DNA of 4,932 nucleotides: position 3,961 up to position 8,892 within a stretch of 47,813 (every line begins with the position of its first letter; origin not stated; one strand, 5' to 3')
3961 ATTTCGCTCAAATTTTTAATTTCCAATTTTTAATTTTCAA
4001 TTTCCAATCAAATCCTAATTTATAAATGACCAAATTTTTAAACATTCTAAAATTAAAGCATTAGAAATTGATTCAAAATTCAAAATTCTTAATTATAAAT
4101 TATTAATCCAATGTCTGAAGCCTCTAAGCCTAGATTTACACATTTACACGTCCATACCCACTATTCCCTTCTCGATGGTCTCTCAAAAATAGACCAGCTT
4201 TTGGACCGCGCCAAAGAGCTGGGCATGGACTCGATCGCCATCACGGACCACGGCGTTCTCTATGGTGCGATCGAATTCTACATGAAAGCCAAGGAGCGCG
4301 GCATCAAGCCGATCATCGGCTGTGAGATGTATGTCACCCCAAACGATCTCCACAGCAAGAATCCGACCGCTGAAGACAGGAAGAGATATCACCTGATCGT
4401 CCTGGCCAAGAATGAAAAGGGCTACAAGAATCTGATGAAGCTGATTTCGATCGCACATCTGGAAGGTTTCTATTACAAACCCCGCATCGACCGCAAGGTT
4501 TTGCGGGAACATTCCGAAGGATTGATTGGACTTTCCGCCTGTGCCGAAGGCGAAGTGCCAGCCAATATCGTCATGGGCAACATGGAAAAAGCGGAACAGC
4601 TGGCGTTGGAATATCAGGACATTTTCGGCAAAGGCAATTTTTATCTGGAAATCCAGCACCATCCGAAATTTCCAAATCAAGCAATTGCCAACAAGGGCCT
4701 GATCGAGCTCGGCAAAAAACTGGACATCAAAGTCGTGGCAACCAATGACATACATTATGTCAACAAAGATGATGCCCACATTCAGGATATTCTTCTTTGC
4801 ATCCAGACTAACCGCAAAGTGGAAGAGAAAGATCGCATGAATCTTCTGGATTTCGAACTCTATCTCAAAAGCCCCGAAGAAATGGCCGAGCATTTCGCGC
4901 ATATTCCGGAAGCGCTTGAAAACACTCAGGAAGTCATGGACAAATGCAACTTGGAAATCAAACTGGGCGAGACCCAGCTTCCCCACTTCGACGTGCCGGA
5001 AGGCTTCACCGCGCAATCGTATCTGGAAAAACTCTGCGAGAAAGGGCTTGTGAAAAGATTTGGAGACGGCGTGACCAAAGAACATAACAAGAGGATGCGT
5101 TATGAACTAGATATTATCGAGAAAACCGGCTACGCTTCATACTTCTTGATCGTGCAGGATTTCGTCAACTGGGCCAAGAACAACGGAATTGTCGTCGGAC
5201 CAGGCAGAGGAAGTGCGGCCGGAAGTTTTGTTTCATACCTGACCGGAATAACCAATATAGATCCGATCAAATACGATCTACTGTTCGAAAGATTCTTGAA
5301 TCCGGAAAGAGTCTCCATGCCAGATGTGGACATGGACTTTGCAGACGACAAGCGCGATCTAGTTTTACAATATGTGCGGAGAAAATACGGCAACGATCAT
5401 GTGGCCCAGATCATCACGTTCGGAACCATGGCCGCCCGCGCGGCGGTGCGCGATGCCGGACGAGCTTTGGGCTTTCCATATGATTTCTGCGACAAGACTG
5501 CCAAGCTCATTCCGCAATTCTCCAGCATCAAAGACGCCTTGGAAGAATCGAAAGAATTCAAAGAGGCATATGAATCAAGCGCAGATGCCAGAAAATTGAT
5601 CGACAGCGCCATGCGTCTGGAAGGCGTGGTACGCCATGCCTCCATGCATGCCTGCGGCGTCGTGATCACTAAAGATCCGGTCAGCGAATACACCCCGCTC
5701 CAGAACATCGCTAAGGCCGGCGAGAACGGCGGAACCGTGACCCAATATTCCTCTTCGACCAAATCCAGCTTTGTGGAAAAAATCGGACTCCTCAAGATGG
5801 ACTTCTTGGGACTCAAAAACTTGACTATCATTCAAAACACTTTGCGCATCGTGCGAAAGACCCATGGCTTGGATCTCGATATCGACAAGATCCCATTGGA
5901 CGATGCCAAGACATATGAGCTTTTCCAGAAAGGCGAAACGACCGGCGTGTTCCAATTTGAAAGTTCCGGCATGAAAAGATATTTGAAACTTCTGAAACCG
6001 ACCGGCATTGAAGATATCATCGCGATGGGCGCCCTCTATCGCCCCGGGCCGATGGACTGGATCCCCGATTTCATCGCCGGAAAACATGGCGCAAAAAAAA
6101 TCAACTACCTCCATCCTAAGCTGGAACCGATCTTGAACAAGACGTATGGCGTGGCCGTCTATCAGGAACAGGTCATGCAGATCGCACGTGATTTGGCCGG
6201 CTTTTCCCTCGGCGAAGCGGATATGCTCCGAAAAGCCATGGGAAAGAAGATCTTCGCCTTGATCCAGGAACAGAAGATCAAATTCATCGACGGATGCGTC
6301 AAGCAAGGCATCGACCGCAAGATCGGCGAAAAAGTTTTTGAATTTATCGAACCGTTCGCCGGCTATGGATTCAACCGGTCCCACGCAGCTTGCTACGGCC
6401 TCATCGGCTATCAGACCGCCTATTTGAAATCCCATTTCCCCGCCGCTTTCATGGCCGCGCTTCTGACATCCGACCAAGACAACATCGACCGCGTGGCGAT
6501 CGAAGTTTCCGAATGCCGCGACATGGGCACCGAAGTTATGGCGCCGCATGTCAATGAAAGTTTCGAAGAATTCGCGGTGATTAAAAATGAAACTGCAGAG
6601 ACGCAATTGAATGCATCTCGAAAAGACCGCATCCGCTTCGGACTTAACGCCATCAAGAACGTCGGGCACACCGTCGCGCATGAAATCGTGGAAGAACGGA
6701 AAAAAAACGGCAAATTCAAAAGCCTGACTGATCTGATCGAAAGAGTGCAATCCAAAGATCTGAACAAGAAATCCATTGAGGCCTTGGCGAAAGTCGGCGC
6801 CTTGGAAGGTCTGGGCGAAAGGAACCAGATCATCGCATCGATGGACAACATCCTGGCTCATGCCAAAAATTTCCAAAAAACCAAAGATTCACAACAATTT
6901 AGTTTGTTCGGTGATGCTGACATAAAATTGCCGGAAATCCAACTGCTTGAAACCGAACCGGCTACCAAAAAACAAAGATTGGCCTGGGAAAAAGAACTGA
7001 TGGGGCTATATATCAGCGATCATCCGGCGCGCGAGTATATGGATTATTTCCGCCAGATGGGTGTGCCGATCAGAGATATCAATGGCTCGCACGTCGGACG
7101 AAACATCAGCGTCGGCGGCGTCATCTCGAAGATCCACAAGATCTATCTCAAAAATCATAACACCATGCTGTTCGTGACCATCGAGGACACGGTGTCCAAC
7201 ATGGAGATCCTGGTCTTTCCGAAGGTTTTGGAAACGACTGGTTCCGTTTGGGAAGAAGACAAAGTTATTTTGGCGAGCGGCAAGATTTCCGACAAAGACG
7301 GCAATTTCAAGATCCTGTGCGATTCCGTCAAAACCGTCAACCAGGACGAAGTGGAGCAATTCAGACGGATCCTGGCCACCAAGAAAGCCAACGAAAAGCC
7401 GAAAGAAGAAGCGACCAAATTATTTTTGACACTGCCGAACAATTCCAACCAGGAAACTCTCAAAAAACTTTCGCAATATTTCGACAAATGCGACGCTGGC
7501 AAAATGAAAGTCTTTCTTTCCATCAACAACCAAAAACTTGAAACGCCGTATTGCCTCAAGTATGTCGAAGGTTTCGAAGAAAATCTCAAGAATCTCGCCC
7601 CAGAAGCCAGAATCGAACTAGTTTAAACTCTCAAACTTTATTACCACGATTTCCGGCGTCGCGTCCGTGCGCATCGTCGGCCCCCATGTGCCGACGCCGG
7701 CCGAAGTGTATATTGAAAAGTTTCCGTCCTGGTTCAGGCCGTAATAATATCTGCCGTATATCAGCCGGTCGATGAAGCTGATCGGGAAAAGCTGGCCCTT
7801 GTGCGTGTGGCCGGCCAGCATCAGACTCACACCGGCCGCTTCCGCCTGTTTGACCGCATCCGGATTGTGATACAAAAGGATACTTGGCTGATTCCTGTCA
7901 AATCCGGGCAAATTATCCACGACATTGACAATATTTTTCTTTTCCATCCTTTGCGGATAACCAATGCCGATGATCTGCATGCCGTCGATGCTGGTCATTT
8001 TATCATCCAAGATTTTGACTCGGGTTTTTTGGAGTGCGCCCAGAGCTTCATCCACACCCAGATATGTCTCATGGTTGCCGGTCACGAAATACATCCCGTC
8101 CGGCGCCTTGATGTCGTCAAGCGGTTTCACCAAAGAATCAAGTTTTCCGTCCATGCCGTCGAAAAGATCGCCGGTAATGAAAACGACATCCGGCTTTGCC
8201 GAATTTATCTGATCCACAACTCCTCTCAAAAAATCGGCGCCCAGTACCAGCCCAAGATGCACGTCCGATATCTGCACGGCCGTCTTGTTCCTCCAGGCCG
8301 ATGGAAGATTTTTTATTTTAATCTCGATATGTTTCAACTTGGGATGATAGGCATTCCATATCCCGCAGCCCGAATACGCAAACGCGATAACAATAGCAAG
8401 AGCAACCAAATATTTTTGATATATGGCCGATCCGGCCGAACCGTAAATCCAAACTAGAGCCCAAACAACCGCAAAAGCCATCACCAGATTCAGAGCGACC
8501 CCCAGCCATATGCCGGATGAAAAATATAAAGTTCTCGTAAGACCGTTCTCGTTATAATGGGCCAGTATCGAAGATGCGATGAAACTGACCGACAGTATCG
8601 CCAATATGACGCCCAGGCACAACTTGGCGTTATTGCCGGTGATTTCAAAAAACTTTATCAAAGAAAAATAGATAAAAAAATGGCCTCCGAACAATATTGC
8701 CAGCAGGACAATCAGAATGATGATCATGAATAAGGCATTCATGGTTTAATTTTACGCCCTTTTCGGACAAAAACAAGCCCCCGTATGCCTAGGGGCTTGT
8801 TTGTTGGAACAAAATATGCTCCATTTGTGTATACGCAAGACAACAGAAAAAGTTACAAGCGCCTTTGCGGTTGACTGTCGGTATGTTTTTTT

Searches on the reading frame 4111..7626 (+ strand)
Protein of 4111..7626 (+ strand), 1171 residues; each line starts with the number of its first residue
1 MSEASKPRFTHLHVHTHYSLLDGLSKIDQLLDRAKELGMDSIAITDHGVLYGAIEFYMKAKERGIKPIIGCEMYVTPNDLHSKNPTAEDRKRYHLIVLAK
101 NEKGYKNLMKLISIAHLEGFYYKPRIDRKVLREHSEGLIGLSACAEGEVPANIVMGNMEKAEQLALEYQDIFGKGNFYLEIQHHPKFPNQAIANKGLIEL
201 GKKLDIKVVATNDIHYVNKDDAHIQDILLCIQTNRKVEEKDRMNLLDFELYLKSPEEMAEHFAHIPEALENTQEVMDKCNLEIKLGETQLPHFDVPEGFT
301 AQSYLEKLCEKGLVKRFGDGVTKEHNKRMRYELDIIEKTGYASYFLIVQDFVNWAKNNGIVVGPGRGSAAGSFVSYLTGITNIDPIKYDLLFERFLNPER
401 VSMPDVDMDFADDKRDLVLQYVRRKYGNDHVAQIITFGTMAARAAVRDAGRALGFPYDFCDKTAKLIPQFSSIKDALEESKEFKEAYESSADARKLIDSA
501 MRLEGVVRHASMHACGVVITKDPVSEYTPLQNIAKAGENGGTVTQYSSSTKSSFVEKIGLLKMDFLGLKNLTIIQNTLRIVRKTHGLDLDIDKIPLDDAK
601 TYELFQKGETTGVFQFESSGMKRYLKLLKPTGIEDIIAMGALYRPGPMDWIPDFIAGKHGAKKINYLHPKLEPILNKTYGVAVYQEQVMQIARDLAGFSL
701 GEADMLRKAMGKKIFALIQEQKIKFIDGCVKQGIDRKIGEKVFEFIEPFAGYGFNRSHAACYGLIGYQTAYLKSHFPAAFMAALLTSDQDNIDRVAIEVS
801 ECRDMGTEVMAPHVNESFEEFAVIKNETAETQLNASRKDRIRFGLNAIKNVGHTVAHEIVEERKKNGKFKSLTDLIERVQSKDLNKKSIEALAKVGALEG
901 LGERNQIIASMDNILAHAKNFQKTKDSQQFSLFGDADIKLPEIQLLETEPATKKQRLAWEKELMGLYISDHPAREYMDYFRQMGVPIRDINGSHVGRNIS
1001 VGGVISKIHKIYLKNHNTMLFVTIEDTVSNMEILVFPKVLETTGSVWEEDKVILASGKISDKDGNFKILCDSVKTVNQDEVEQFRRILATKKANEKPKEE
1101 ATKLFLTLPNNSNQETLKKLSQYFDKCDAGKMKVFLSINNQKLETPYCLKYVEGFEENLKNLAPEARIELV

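Call 11: search_protein_families(library=pfam, proteins=[window:4111-7626:+])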
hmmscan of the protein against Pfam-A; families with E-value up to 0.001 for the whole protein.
window:4111-7626:+ (1171 aa): 6 families
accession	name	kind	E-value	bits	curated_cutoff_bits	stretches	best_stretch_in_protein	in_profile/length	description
PF07733.18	DNA_pol3_alpha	-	1e-101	340.4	23.9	1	303-567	1-260/260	Bacterial DNA polymerase III alpha NTPase domain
PF17657.6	DNA_pol3_finger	-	3.5e-65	218.8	22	1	570-733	1-166/166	Bacterial DNA polymerase III alpha subunit finger domain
PF02811.25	PHP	-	5.2e-62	209.4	26.4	1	11-184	1-164/164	PHP domain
PF14579.12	HHH_6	-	5.8e-26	91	25.6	1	806-905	1-88/90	Helix-hairpin-helix motif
PF01336.31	tRNA_anti-codon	-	2.7e-08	34.1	27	1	1000-1075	2-74/75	OB-fold nucleic acid binding domain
PF12836.13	HHH_3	-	9.6e-06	26.1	27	1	845-893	16-61/65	Helix-hairpin-helix motif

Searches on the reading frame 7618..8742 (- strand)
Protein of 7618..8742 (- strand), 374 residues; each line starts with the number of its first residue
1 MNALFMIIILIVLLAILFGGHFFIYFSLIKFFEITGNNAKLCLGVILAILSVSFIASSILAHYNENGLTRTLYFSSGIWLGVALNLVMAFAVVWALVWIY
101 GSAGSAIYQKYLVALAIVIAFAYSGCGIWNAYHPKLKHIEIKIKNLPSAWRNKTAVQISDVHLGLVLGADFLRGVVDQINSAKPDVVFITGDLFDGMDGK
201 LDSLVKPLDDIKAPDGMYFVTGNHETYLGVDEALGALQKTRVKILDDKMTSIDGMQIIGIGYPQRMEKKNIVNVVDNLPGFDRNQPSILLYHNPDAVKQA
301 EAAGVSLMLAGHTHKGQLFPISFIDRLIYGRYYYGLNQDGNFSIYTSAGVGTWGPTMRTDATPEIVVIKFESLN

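Call 11: search_protein_families(library=pfam, proteins=[window:7618-8742:-])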
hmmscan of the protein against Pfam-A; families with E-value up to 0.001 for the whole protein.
window:7618-8742:- (374 aa): 2 families
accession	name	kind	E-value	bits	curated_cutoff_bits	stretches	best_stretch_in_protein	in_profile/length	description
PF00149.33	Metallophos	-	1.5e-11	45.6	21.5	1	156-315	4-190/191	Calcineurin-like phosphoesterase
PF12850.12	Metallophos_2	-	1.7e-06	28.5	27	1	157-317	5-120/154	Calcineurin-like phosphoesterase superfamily domain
